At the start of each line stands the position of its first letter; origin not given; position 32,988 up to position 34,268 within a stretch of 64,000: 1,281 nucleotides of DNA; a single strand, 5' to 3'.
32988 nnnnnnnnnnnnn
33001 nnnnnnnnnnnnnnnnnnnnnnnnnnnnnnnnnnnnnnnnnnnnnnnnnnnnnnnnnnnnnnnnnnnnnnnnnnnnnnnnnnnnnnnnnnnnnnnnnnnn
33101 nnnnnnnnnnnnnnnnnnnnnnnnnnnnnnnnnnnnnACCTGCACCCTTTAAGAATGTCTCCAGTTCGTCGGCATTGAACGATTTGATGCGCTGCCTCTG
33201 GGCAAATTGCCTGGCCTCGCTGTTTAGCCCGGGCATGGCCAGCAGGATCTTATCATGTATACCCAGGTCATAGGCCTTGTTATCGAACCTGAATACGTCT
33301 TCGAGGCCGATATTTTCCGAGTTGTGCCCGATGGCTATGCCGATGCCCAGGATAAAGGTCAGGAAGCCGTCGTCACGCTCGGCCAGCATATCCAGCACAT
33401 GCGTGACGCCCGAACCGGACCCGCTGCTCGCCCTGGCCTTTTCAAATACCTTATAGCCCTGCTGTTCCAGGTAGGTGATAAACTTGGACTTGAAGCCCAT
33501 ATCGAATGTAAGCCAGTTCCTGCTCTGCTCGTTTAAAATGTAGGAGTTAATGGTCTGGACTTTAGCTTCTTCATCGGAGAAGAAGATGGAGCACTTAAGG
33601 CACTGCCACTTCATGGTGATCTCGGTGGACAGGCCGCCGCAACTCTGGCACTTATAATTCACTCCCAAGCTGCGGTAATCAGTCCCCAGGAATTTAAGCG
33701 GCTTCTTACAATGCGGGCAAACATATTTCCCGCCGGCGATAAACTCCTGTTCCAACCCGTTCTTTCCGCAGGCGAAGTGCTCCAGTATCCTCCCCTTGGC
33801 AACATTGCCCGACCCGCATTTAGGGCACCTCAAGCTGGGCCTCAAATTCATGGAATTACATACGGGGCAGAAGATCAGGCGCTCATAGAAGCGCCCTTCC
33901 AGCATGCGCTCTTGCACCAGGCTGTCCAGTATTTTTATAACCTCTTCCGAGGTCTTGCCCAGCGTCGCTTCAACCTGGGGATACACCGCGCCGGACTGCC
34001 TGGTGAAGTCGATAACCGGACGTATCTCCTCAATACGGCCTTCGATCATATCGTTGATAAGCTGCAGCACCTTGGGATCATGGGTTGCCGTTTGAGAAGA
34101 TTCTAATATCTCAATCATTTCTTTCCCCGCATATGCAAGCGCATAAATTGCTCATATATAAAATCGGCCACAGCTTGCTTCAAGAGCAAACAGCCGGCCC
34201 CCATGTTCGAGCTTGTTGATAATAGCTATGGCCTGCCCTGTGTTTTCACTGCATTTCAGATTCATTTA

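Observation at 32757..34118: Uncharacterised zinc-ribbon / tandem-domain protein as first gene of the type IV pilus operon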

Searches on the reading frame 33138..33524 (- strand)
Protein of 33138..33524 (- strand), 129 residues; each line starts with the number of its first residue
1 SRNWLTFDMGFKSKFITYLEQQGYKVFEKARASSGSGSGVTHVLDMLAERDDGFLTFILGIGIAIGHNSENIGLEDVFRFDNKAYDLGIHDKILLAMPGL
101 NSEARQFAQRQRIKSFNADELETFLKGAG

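Call 37: search_solved_structures(query=A2, max_evalue=10, show_alignments=4)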
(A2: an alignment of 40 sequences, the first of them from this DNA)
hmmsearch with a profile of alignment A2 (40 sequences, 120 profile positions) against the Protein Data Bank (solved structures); distinct sequences matched with E-value up to 10: 15.
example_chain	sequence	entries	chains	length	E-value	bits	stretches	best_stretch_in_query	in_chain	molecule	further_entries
1y88_A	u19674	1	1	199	1.4e-05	27.9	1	11-108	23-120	Hypothetical protein AF1548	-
4gvq_A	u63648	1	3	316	0.3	14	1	18-94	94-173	Methenyltetrahydromethanopterin cyclohydrolase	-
4f3y_A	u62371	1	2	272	0.31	13.9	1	85-116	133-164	Dihydrodipicolinate reductase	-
4gvr_A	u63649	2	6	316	0.34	13.8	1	18-94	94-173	Methenyltetrahydromethanopterin cyclohydrolase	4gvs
1ain_A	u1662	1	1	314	0.6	13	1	48-87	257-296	ANNEXIN I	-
6dkt_A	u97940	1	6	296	0.65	12.9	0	65-115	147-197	Arginase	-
6nfp_A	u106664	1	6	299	0.66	12.9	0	65-115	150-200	Arginase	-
9np0_A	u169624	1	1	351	0.76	12.7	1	48-87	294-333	Annexin A1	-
4ye9_A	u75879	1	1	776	0.82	12.6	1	16-61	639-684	Glutamine--tRNA ligase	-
4ye8_A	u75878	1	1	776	0.84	12.5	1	16-61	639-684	Glutamine--tRNA ligase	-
4ye6_A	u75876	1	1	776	0.85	12.5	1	16-61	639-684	Glutamine--tRNA ligase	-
4r3z_C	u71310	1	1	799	0.87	12.5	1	16-61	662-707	Glutamine--tRNA ligase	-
5kzm_A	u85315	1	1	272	0.92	12.4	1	39-109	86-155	Tryptophan synthase alpha chain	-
2gs8_A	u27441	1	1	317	0.99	12.3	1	77-114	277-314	mevalonate pyrophosphate decarboxylase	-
3h0g_E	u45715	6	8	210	1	12.2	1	38-100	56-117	DNA-directed RNA polymerases I, II, and III subunit RPABC1 | RNA polymerase II subunit Rpb5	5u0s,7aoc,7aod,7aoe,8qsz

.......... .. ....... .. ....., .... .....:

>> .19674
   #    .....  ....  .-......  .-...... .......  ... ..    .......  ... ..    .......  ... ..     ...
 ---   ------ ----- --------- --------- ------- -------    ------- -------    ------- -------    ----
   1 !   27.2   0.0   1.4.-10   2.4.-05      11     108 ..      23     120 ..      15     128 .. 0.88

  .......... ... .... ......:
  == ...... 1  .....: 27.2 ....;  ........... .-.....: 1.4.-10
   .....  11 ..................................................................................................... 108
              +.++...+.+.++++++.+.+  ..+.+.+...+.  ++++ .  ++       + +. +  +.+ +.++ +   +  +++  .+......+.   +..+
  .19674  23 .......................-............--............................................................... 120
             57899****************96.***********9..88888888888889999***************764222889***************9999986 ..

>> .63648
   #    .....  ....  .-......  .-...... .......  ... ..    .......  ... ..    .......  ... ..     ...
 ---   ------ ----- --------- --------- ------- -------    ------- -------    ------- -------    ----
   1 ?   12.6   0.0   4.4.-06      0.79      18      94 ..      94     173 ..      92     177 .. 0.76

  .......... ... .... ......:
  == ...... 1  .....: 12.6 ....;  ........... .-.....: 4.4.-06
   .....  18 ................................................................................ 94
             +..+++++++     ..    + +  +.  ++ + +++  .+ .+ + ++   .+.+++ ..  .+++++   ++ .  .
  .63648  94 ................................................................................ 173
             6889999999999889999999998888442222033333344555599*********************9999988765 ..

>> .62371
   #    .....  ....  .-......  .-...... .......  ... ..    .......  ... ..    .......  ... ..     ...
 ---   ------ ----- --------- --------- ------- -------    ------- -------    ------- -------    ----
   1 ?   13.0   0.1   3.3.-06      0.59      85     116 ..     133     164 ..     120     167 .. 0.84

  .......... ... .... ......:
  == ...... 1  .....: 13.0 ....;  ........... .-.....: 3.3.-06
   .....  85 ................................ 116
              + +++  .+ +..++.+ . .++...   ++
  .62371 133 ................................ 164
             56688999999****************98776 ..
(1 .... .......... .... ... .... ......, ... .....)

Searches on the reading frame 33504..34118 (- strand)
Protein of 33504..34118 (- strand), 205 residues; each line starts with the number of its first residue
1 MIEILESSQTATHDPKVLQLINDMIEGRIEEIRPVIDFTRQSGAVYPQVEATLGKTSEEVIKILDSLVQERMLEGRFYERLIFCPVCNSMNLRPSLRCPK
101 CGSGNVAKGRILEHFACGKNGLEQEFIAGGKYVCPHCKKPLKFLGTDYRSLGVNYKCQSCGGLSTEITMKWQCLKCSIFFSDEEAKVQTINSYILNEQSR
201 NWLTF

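Call 57: predict_structure(alignment_id=A4)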
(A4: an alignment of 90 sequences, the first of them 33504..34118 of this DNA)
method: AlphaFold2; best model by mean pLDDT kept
length: 205 residues; sequences in the alignment: 90
mean_pLDDT: 91.8   pTM: 0.72
mean pLDDT of the five models: 91.8, 91.5, 91.3, 91.2, 90.9
residues with pLDDT >= 90: 177; 70-90: 16; 50-70: 5; < 50: 7
segments of 3 or more residues with pLDDT < 50: 1-3, 5-8
pLDDT, mean of each block of 10 residues (from residue 1): 48 85 94 93 93 93 95 96 95 94 95 97 96 97 96 95 92 96 95 94 84
secondary structure, 60 per line:
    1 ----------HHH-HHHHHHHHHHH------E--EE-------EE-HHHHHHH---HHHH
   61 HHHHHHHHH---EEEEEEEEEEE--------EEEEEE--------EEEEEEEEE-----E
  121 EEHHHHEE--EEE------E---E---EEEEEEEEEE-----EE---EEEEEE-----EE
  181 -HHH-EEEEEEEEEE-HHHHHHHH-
elements in order: H15-25 H47-53 H57-69 E73-83 E92-97 E106-114 E120-122 H123-126 E131-133 E148-157 E168-173 E186-195 H197-204
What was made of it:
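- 33879..34091 (-): N-terminal winged helix (aa ~10-80), acidic; part of the Pfam TackOD1 model. AF2 model pLDDT 91.8 (call 57).
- Tried and rejected: A deeper 90-sequence alignment of the N-terminal 205 residues fixed this (pLDDT 91.8, call 57).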

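Call 77: fold_search(model_id=the predicted structure, library=pdb)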
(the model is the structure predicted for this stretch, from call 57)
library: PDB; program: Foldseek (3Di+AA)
matches with E <= 10: 814; with E <= 0.001: 0
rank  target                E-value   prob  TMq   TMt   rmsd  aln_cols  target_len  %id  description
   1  8q67_B                1.7e-02  0.16  0.13  0.05  19.8       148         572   17  Crystal structure of a homohexameric MCM from M. acidophilum (released 2025-03-12)
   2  8q67_D                2.2e-02  0.14  0.13  0.05  19.7       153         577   18  Crystal structure of a homohexameric MCM from M. acidophilum (released 2025-03-12)
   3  8q67_E                2.3e-02  0.13  0.12  0.05  19.5       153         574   18  Crystal structure of a homohexameric MCM from M. acidophilum (released 2025-03-12)
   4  8q67_F                4.8e-02  0.10  0.14  0.07  23.6       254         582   14  Crystal structure of a homohexameric MCM from M. acidophilum (released 2025-03-12)
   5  8q67_A                6.1e-02  0.10  0.12  0.05  19.7       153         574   18  Crystal structure of a homohexameric MCM from M. acidophilum (released 2025-03-12)
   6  9l8v_B                1.5e-01  0.15  0.14  0.07  17.3       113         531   19  PyrN C-terminl domain in complex with L-glutamyl-sulfamoyl-adenosine (GSA) (released 2025-12-31)
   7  9l8v_D                1.6e-01  0.25  0.14  0.07  17.1       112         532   19  PyrN C-terminl domain in complex with L-glutamyl-sulfamoyl-adenosine (GSA) (released 2025-12-31)
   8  6o9l_Q                2.6e-01  0.18  0.20  0.10  18.1       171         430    7  Human holo-PIC in the closed state (released 2019-05-29)
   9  5vmm_E                2.8e-01  0.02  0.08  0.06  26.7       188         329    8  Staphylococcus aureus IsdB bound to human hemoglobin (released 2017-11-15)
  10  8c01_o                2.9e-01  0.08  0.09  0.06  13.8        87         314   17  Enp1TAP_A population of yeast small ribosomal subunit precursors (released 2022-12-28)
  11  9ill_MODEL_1_A        3.1e-01  0.69  0.23  0.38   5.8        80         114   11  monomeric SarA-E89Q in complex with DNA (released 2025-10-15)
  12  8c7t_A                3.7e-01  0.51  0.21  0.17   5.5        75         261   16  Unliganded transcriptional pleiotropic repressor CodY from Enterococcus faecalis (released 2023-06-28)
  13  4omy_A                4.0e-01  0.85  0.23  0.45   2.4        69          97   16  Crystal Structure of SeMet NolR from Sinorhizobium fredii in complex with oligo AT DNA (released 2014-04-16)
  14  9l8v_A                4.0e-01  0.10  0.13  0.07  16.8       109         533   20  PyrN C-terminl domain in complex with L-glutamyl-sulfamoyl-adenosine (GSA) (released 2025-12-31)
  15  5gpy_A                4.7e-01  0.15  0.20  0.23  18.0       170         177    9  Crystal structure of the human TFIIE complex (released 2016-11-02)
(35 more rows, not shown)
